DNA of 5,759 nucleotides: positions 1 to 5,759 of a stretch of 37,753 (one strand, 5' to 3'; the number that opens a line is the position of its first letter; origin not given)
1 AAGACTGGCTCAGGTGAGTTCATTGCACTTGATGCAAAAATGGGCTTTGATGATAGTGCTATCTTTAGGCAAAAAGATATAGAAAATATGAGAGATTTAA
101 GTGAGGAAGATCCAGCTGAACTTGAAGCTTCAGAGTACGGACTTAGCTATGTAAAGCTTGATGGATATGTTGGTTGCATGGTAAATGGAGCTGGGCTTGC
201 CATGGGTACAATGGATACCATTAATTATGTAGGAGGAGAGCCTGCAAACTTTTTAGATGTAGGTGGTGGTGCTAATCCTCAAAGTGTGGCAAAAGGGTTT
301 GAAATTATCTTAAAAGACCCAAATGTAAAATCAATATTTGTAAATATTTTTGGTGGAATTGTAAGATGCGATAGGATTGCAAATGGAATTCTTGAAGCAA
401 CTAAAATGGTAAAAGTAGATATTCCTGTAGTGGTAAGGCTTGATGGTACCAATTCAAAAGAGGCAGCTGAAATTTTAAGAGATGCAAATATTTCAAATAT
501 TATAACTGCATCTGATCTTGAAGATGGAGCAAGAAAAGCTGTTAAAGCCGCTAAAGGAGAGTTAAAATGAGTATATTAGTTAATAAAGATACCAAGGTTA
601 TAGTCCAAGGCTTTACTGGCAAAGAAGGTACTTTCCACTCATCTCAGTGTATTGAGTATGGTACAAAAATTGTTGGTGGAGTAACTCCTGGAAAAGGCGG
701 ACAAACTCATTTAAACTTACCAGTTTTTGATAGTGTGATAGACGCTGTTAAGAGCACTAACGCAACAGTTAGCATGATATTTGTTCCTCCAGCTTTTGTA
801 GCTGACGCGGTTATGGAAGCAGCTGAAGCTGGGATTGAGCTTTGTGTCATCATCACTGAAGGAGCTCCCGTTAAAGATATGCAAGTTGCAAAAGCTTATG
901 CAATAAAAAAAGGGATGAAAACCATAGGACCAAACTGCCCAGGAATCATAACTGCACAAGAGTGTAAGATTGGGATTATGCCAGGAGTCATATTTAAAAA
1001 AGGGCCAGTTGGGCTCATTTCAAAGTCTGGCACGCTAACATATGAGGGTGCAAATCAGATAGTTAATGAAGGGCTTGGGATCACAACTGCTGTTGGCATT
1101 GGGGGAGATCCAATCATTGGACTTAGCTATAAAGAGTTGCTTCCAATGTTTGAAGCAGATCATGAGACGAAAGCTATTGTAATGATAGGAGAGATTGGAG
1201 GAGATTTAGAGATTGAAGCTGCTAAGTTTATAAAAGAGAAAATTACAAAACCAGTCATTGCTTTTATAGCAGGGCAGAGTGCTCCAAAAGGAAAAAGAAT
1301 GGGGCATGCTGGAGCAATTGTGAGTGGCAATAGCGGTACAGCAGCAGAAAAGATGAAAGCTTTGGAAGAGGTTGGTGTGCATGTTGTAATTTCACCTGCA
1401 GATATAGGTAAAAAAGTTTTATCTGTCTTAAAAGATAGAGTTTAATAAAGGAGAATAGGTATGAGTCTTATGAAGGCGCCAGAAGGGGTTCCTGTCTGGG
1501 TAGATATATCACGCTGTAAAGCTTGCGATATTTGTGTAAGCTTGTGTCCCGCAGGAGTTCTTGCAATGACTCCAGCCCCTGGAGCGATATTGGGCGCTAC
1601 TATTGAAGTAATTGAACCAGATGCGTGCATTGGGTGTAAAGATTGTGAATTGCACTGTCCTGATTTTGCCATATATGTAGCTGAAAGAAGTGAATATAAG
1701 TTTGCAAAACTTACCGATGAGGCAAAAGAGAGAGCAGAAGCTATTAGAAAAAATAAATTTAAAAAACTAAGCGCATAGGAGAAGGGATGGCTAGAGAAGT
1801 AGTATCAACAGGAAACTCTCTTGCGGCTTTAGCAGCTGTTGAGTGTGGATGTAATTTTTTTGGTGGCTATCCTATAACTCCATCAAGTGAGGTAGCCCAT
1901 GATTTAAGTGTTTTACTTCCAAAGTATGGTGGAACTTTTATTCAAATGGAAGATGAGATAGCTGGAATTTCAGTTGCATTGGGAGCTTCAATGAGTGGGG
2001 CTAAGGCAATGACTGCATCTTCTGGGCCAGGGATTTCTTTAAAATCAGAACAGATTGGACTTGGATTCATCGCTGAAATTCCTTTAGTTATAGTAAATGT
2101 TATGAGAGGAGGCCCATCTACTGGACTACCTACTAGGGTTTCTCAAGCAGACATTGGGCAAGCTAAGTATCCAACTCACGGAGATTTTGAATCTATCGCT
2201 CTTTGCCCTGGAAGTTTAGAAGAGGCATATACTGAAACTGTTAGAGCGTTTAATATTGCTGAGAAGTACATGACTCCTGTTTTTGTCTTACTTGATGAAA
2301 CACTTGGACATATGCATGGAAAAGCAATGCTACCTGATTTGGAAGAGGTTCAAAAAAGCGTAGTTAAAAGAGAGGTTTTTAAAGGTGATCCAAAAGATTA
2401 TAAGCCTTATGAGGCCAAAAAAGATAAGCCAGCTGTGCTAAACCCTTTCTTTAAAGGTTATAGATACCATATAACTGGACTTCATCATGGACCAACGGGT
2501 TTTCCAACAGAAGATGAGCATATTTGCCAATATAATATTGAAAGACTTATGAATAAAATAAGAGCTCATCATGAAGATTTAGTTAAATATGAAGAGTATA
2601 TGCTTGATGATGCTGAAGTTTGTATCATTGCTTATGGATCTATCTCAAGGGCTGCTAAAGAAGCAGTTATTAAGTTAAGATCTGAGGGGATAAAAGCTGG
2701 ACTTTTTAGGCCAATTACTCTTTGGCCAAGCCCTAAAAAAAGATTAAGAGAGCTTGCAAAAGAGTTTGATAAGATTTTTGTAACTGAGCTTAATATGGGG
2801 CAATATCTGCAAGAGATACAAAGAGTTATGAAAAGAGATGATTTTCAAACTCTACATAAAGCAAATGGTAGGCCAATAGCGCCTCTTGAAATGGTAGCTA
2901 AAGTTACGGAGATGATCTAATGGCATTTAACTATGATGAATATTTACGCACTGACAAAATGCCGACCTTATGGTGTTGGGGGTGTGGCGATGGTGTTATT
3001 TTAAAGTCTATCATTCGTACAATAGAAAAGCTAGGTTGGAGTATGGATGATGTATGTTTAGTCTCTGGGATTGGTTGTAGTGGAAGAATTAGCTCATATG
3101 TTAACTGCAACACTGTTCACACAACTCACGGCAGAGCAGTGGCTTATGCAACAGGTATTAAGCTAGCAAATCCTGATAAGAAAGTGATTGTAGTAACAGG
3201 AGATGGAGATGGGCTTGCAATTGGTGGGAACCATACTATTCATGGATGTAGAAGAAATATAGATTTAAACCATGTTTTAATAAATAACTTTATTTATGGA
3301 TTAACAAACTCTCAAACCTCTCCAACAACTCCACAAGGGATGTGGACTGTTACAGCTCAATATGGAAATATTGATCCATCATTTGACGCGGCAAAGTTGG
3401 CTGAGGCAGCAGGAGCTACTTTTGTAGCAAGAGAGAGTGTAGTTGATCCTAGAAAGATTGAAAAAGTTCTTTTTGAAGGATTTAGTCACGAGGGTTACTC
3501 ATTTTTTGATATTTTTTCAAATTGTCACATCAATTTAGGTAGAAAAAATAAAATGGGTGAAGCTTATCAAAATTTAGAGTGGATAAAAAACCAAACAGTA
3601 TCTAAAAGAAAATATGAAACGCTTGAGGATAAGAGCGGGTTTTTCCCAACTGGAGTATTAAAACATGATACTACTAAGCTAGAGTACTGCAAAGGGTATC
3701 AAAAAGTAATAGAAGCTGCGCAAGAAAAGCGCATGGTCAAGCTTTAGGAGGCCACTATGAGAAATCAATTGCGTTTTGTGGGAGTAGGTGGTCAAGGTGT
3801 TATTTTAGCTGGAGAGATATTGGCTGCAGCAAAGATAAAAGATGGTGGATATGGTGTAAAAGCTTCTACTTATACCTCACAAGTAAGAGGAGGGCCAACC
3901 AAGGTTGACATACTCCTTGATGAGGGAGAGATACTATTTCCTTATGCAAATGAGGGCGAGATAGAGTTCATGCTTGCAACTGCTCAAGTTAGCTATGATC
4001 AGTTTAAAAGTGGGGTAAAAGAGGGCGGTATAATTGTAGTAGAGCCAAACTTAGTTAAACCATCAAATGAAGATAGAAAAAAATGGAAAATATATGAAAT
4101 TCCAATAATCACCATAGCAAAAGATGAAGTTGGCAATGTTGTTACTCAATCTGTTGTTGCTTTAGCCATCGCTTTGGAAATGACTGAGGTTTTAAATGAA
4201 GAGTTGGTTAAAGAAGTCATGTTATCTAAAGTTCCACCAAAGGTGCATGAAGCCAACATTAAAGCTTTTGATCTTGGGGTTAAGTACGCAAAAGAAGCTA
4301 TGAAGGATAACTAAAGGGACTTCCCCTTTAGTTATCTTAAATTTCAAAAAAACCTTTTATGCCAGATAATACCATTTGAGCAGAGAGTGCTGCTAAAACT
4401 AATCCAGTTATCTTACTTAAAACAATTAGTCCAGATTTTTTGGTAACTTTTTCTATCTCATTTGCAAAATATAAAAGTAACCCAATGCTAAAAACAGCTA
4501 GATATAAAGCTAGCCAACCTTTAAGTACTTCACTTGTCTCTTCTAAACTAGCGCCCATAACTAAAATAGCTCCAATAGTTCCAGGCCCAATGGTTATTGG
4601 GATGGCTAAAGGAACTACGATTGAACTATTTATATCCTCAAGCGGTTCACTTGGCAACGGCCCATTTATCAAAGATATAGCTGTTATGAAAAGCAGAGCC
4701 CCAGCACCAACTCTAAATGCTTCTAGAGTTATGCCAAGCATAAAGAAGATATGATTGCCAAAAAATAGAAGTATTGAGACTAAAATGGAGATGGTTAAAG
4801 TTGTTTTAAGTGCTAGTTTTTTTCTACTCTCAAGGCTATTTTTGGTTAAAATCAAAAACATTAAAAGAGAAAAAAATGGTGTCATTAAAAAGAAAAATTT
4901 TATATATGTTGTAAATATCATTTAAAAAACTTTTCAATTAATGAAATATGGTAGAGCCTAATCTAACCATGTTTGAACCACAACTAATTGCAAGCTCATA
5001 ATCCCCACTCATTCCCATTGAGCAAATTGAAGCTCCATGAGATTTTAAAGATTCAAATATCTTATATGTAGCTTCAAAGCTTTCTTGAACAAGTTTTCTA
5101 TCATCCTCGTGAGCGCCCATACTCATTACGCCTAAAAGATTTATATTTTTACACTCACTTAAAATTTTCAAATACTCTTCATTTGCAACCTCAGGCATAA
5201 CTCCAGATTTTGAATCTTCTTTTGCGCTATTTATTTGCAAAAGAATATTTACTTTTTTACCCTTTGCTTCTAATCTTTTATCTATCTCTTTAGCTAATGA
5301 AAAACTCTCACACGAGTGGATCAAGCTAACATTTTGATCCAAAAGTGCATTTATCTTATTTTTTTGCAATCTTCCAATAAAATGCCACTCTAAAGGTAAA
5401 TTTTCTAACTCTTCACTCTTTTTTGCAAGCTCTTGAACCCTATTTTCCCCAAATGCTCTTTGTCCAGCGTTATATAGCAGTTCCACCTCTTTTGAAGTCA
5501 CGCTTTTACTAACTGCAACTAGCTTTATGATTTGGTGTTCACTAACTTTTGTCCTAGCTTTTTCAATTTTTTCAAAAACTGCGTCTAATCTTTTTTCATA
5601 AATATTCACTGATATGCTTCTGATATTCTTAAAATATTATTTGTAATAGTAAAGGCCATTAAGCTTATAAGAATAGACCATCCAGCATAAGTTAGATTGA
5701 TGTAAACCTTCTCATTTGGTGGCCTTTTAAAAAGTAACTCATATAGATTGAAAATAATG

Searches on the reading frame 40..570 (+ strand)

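Call 74: search_protein_families(library=pfam, proteins=[window:40-570:+], max_evalue=0.00001)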
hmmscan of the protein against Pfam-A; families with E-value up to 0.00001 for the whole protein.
window:40-570:+ (176 aa): 1 family
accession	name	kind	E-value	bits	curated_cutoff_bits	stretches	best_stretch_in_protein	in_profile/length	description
PF00549.24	Ligase_CoA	-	2.6e-29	102.4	24.5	1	47-167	1-127/128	CoA-ligase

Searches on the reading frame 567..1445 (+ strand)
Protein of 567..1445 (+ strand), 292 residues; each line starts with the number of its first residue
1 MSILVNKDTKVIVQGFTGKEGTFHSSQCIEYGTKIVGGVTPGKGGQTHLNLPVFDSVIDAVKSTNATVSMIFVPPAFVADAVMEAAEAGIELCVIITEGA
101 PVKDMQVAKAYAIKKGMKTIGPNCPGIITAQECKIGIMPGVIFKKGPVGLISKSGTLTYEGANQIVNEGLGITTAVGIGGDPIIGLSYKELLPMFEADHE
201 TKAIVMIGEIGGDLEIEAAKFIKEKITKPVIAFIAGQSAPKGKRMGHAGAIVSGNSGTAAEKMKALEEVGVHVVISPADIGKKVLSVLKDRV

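Call 74: search_protein_families(library=pfam, proteins=[window:567-1445:+], max_evalue=0.00001)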
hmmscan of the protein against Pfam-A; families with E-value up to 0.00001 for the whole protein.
window:567-1445:+ (292 aa): 4 families
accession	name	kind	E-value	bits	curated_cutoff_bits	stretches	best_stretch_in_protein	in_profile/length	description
PF02629.25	CoA_binding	-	2.3e-30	105.6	22.3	1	6-99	1-97/97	CoA binding domain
PF00549.24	Ligase_CoA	-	3.3e-19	69.7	24.5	1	151-270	1-126/128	CoA-ligase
PF13607.11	Succ_CoA_lig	-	1.7e-10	41.2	27.4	1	145-274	1-125/138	Succinyl-CoA ligase like flavodoxin domain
PF13380.12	CoA_binding_2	-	5.2e-07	30.6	22.8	1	38-128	32-114/116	CoA binding domain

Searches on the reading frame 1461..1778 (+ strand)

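Call 74: search_protein_families(library=pfam, proteins=[window:1461-1778:+], max_evalue=0.00001)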
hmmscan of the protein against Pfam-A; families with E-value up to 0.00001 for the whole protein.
window:1461-1778:+ (105 aa): 9 families
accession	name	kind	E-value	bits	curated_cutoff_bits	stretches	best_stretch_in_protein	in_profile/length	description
PF12838.12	Fer4_7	-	1.3e-11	45.2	27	1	18-67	1-49/52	4Fe-4S dicluster domain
PF00037.32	Fer4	-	1.7e-09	37.5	21.1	0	50-72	2-24/24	4Fe-4S binding domain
PF13237.11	Fer4_10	-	3.8e-09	36.8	25.5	0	50-85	3-22/53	4Fe-4S dicluster domain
PF12837.12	Fer4_6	-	1e-08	35.1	25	0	50-68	3-21/24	4Fe-4S binding domain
PF12797.12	Fer4_2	-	1.6e-08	34.4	24.5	0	50-67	4-21/22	4Fe-4S binding domain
PF13187.11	Fer4_9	-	3e-08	34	27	1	18-69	1-50/52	4Fe-4S dicluster domain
PF14697.11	Fer4_21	-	8.9e-08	32.6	35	0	50-78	2-30/59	4Fe-4S dicluster domain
PF13484.11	Fer4_16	-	7e-06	27.2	30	0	56-99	2-44/66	4Fe-4S double cluster binding domain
PF13370.11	Fer4_13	-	9.1e-06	26.7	24.5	0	51-93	1-43/58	4Fe-4S single cluster domain of Ferredoxin I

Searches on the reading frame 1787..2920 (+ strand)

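Call 74: search_protein_families(library=pfam, proteins=[window:1787-2920:+], max_evalue=0.00001)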
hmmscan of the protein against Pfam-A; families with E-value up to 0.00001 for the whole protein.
window:1787-2920:+ (377 aa): 3 families
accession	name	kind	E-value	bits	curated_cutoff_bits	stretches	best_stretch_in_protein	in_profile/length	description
PF01855.24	POR_N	-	6e-62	209.8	27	1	16-243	2-220/231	Pyruvate flavodoxin/ferredoxin oxidoreductase, thiamine diP-bdg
PF17147.9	PFOR_II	-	6.7e-23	81.4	27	1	276-367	1-100/102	Pyruvate:ferredoxin oxidoreductase core domain II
PF02780.25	Transketolase_C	-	7.2e-07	29.6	25.9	1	275-334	9-68/124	Transketolase, C-terminal domain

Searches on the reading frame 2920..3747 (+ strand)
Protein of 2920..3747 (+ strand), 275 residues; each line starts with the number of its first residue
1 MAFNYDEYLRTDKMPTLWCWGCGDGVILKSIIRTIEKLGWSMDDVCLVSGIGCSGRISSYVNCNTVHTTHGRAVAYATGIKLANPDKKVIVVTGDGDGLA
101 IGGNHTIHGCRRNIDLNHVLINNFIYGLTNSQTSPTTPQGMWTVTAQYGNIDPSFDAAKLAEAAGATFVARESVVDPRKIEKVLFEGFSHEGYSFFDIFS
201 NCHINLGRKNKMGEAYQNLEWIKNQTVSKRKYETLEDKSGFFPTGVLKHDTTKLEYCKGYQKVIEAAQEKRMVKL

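Call 74: search_protein_families(library=pfam, proteins=[window:2920-3747:+], max_evalue=0.00001)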
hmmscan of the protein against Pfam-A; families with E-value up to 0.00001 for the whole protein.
window:2920-3747:+ (275 aa): 1 family
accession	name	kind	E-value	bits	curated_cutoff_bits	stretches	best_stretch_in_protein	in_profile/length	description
PF02775.26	TPP_enzyme_C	-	4.4e-33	114.6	21.9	1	51-198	2-151/151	Thiamine pyrophosphate enzyme, C-terminal TPP binding domain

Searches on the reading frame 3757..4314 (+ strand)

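Call 74: search_protein_families(library=pfam, proteins=[window:3757-4314:+], max_evalue=0.00001)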
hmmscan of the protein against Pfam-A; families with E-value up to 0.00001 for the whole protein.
window:3757-4314:+ (185 aa): 1 family
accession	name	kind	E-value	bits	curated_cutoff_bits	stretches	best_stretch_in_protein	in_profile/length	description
PF01558.24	POR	-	4.2e-33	115.4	27.4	1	11-175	1-172/173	Pyruvate ferredoxin/flavodoxin oxidoreductase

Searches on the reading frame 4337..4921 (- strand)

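Call 74: search_protein_families(library=pfam, proteins=[window:4337-4921:-], max_evalue=0.00001)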
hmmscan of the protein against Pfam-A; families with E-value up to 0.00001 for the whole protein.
window:4337-4921:- (194 aa): 1 family
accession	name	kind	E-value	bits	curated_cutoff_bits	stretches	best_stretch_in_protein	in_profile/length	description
PF01914.23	MarC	-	6.3e-32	111.1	23.9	1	2-192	4-203/203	MarC family integral membrane protein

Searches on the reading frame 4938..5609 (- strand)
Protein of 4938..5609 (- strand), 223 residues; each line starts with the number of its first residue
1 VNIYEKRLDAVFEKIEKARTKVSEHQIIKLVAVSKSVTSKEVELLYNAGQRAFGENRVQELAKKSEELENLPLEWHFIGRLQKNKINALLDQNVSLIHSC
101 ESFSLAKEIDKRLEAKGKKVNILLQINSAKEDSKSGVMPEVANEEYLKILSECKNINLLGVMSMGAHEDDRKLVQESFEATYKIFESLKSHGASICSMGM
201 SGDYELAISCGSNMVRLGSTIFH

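Call 74: search_protein_families(library=pfam, proteins=[window:4938-5609:-], max_evalue=0.00001)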
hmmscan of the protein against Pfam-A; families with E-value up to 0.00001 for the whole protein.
window:4938-5609:- (223 aa): 1 family
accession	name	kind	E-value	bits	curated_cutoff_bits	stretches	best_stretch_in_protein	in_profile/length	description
PF01168.26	Ala_racemase_N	-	3.5e-19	69.8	24.1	1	8-222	3-216/220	Alanine racemase, N-terminal domain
